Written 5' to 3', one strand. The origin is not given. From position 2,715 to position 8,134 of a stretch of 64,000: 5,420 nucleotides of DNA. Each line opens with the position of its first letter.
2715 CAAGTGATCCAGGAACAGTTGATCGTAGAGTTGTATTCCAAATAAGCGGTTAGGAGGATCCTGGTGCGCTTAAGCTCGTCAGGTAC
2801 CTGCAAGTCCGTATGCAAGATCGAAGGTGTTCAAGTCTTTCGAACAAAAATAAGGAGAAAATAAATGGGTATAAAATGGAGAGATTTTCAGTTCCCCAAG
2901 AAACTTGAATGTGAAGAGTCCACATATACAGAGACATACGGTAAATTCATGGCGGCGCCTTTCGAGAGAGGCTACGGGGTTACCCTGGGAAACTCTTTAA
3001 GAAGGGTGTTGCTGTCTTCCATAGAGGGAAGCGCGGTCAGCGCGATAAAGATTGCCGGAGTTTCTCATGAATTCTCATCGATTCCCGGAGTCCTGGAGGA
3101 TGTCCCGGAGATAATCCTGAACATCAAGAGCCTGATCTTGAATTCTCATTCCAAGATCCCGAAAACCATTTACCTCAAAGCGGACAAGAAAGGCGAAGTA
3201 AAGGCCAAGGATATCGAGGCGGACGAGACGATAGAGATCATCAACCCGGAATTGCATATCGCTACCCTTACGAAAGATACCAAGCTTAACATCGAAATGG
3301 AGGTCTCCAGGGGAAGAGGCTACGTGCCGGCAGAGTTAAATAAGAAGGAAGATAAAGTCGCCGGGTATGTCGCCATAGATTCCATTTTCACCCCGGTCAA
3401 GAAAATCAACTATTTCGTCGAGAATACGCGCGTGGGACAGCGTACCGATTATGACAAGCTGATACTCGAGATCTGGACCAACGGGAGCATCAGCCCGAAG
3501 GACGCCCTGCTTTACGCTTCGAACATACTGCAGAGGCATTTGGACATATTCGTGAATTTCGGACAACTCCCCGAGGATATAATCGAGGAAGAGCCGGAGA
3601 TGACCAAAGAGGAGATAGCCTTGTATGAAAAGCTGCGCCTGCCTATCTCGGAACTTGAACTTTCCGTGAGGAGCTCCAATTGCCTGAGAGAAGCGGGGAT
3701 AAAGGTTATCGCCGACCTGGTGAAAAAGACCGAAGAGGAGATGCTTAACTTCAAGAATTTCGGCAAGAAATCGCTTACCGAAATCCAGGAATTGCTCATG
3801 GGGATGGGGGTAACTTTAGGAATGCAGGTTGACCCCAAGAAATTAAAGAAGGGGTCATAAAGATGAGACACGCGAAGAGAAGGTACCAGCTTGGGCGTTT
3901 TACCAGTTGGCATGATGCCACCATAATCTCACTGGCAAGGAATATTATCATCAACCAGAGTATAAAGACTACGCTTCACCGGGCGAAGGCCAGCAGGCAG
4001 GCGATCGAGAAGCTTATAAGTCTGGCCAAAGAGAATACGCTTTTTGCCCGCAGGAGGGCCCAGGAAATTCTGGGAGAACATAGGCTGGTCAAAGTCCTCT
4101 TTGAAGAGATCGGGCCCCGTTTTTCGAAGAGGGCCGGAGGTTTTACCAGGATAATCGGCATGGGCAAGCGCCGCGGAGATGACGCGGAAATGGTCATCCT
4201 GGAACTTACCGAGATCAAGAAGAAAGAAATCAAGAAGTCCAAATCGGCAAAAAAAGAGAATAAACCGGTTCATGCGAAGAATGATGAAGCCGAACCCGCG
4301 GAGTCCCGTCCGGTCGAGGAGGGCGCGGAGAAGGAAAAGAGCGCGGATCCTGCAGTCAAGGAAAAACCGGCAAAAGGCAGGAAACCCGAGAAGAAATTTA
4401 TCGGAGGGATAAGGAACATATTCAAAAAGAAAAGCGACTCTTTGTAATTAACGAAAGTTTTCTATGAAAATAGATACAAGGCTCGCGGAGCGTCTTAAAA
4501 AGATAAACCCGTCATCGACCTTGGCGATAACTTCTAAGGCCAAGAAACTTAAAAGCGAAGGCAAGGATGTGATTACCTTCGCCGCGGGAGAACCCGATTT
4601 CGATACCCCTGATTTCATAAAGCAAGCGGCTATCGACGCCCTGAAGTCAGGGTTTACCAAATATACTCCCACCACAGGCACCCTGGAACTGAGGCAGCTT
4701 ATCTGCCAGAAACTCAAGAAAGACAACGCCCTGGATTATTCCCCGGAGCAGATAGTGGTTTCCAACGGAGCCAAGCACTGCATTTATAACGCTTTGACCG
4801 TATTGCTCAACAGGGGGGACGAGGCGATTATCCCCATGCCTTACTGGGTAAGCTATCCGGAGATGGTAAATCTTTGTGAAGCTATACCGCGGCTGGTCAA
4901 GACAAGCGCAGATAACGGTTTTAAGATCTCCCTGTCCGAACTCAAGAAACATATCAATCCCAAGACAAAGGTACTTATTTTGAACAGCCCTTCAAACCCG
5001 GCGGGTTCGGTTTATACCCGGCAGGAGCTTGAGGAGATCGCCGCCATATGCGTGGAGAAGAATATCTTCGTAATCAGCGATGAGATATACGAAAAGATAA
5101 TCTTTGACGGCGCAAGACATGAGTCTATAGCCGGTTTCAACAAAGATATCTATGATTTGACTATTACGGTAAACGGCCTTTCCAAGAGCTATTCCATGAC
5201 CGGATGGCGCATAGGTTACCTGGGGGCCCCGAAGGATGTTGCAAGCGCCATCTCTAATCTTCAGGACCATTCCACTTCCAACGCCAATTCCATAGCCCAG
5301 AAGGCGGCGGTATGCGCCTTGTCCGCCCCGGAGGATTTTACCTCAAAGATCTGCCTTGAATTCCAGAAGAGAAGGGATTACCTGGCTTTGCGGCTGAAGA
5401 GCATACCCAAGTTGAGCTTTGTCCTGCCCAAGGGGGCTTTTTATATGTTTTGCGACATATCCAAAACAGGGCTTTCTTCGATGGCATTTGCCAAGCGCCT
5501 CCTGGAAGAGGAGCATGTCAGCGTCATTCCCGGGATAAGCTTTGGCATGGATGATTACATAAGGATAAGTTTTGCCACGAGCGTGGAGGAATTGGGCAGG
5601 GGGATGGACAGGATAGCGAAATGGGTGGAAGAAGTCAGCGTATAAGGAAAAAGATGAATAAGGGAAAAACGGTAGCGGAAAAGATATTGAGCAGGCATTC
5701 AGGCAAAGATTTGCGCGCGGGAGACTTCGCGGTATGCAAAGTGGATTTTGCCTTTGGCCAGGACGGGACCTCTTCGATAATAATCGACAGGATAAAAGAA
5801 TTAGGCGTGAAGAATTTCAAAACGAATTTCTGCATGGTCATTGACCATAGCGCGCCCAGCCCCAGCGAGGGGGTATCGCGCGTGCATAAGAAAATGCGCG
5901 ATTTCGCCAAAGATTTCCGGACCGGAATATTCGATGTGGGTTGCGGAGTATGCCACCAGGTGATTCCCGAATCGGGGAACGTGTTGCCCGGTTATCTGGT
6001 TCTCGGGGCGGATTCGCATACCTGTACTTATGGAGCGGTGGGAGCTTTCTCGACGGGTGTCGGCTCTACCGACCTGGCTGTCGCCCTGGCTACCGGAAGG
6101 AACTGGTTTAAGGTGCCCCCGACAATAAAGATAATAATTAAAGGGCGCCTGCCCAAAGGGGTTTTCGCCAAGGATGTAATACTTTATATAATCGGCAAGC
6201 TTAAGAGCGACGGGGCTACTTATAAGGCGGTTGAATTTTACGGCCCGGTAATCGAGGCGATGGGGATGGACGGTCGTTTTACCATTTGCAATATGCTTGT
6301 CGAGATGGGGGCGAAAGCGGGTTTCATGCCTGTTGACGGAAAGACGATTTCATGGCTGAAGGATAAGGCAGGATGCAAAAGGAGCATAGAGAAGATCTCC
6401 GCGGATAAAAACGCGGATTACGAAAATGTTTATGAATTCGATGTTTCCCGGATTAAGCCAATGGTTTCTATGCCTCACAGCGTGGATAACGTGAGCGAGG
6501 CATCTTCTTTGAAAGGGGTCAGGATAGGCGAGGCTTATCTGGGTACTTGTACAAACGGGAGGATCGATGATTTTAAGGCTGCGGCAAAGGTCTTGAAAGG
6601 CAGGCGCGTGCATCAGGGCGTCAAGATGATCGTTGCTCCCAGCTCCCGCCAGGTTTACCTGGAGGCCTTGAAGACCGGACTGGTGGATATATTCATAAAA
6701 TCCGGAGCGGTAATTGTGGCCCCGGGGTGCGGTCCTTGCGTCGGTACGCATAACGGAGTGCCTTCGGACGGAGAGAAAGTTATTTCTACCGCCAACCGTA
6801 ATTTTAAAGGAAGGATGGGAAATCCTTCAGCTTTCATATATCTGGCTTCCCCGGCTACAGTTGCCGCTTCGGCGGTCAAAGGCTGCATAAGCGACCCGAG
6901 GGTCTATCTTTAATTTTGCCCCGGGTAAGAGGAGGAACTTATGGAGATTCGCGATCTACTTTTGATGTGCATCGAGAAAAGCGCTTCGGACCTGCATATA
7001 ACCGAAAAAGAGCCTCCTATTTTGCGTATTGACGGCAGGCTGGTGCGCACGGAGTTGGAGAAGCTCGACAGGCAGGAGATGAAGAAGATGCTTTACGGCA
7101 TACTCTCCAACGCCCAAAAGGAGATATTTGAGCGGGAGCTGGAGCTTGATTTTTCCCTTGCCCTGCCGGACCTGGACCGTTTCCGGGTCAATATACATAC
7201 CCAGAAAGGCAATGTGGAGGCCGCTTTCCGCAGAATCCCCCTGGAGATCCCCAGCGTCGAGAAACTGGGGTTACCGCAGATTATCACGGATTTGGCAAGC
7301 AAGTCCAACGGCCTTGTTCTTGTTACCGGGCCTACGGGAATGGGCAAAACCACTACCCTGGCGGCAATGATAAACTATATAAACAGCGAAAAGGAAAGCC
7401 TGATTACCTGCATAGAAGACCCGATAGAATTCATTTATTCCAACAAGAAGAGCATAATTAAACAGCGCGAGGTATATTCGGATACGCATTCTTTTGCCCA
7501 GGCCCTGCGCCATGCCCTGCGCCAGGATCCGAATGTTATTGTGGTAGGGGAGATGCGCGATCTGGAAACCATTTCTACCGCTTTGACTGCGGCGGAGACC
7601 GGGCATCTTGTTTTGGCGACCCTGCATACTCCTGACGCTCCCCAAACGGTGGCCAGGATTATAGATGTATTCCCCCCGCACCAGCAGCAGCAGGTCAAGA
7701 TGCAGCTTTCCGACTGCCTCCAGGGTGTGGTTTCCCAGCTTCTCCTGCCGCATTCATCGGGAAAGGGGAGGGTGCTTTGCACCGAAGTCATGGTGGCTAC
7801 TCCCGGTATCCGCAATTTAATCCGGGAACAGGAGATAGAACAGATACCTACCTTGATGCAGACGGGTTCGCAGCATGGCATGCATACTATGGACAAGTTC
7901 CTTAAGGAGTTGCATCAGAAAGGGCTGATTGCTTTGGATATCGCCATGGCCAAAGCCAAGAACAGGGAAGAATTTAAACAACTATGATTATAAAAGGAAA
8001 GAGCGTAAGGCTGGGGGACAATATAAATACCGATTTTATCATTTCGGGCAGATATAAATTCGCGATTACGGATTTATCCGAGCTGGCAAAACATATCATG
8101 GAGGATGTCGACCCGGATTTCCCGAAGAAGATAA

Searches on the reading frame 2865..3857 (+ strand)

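Call 46: search_protein_families(library=pfam, proteins=[window:2865-3857:+], max_evalue=0.00001)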
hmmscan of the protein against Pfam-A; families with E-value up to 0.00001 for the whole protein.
window:2865-3857:+ (331 aa): 3 families
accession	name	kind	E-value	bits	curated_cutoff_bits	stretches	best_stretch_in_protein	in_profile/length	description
PF01000.31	RNA_pol_A_bac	-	4e-35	121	33.9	1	61-176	1-119/119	RNA polymerase Rpb3/RpoA insert domain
PF01193.29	RNA_pol_L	-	1.7e-26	92.2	24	1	32-226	2-74/74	RNA polymerase Rpb3/Rpb11 dimerisation domain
PF03118.21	RNA_pol_A_CTD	-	5.4e-25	87.3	23.8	1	253-311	7-65/67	Bacterial RNA polymerase, alpha chain C terminal domain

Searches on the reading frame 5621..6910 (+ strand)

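Call 46: search_protein_families(library=pfam, proteins=[window:5621-6910:+], max_evalue=0.00001)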
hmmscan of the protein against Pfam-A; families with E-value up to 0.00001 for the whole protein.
window:5621-6910:+ (430 aa): 1 family
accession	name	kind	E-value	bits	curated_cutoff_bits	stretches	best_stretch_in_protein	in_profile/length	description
PF00330.25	Aconitase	-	4.5e-103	346.1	28.7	1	21-421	2-463/463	Aconitase family (aconitate hydratase)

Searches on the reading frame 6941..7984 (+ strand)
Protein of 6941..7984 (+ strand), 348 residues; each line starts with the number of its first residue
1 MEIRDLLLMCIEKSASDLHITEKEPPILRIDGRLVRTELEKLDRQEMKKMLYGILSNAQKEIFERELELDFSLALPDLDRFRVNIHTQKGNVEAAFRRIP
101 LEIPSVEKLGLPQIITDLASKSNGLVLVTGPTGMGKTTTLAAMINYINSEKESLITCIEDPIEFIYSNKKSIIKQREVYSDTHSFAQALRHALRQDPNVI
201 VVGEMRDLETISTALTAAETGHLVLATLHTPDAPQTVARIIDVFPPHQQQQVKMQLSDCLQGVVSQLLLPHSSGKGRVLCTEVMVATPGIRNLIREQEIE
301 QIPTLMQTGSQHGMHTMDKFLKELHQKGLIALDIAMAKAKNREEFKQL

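Call 46: search_protein_families(library=pfam, proteins=[window:6941-7984:+], max_evalue=0.00001)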
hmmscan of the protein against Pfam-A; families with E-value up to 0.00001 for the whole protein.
window:6941-7984:+ (348 aa): 2 families
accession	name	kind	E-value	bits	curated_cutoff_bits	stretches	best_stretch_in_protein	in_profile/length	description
PF00437.27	T2SSE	-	5e-45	154.2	24.9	1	7-275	16-284/370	Type II/IV secretion system protein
PF13401.12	AAA_22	-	8.6e-06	26.5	27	0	122-208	4-96/130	AAA domain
